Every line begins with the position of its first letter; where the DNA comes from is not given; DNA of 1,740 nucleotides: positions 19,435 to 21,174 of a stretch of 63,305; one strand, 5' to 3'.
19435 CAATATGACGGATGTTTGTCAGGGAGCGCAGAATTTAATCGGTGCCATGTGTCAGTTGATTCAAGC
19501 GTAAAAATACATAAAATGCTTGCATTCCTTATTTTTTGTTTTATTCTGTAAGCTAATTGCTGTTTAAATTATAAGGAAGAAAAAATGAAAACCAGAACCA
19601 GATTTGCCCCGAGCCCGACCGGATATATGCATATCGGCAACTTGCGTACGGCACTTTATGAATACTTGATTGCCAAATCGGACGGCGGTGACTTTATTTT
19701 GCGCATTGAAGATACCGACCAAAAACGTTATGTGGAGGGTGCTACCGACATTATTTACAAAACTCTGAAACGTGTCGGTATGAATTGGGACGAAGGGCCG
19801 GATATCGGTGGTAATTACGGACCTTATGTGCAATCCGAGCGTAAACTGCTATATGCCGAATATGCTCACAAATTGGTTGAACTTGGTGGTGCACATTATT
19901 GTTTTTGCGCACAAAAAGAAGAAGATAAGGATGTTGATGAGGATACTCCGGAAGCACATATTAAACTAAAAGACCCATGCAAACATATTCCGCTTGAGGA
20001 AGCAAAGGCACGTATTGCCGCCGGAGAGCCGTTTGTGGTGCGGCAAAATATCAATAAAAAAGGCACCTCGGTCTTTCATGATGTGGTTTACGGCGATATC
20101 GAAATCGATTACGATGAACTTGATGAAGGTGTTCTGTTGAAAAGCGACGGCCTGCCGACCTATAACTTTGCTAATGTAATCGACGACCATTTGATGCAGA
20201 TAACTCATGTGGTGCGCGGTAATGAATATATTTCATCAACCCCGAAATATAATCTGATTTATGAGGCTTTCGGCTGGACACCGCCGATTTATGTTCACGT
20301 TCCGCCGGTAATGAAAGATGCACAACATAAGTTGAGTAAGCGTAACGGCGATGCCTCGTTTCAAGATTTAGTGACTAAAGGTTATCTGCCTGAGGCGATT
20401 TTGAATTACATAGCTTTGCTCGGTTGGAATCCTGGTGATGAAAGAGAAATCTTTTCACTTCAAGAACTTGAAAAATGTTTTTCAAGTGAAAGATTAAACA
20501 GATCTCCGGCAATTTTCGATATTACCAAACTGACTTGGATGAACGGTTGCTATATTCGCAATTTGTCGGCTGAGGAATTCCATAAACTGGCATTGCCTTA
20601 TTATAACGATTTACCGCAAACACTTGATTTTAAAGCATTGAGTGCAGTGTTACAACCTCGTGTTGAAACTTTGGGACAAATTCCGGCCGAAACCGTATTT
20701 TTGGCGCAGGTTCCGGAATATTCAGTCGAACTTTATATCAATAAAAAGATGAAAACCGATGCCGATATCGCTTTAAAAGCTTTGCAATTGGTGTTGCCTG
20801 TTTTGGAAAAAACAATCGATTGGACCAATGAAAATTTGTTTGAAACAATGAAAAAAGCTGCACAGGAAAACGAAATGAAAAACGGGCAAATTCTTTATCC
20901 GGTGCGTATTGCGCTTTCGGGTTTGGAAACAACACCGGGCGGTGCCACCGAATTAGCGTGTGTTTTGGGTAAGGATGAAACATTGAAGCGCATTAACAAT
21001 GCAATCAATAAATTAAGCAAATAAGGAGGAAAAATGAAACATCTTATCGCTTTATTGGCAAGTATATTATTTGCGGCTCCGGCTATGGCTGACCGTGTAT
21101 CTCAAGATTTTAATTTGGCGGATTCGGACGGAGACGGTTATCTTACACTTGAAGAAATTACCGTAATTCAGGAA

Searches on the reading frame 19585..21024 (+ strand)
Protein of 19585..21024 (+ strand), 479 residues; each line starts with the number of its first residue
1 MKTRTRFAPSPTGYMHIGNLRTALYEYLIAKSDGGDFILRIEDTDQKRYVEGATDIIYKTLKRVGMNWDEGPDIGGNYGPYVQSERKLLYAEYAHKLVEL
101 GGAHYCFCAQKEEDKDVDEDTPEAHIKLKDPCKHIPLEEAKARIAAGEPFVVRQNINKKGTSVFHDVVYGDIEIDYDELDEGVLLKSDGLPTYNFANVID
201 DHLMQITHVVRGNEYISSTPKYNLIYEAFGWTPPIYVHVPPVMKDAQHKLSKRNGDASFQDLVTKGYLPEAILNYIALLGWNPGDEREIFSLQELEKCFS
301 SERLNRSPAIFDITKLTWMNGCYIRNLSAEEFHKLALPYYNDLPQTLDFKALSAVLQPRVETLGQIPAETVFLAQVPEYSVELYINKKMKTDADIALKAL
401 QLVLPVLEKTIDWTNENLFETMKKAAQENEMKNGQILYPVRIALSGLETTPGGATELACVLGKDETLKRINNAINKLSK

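Call 76: find_encoding_contigs(protein=window:19585-21024:+, flank=10000, max_places=1)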
Protein window:19585-21024:+ (479 aa): 3 contigs read that carry it; 1 place shown.
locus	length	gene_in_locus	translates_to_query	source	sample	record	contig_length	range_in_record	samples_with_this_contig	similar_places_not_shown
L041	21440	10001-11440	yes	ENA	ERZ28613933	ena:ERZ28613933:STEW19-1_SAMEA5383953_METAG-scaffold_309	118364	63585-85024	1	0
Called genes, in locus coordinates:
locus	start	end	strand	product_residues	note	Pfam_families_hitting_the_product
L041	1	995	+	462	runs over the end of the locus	PF00209:SNF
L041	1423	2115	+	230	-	-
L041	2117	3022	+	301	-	-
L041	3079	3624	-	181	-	PF00160:Pro_isomerase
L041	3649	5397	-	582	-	PF11412:DsbD_N (weak), PF02683:DsbD_TM, PF13899:Thioredoxin_7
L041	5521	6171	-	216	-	-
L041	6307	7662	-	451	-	-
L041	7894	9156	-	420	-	PF00675:Peptidase_M16, PF05193:Peptidase_M16_C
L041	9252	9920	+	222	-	-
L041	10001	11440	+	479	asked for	PF00749:tRNA-synt_1c, PF19269:Anticodon_2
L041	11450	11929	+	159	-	PF12763:EH (faint), PF23564:EF-hand_FSTL1 (faint), PF10591:SPARC_Ca_bdg (faint), PF13833:EF-hand_8 (faint), PF00036:EF-hand_1 (faint), PF13202:EF-hand_5 (faint), PF13405:EF-hand_6 (faint), PF13499:EF-hand_7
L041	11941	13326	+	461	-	PF03315:SDH_beta, PF03313:SDH_alpha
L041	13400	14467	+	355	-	PF04326:SLFN_AlbA_2 (weak)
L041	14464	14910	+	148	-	PF00075:RNase_H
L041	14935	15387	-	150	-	PF00383:dCMP_cyt_deam_1, PF14437:MafB19-deam, PF14439:Bd3614-deam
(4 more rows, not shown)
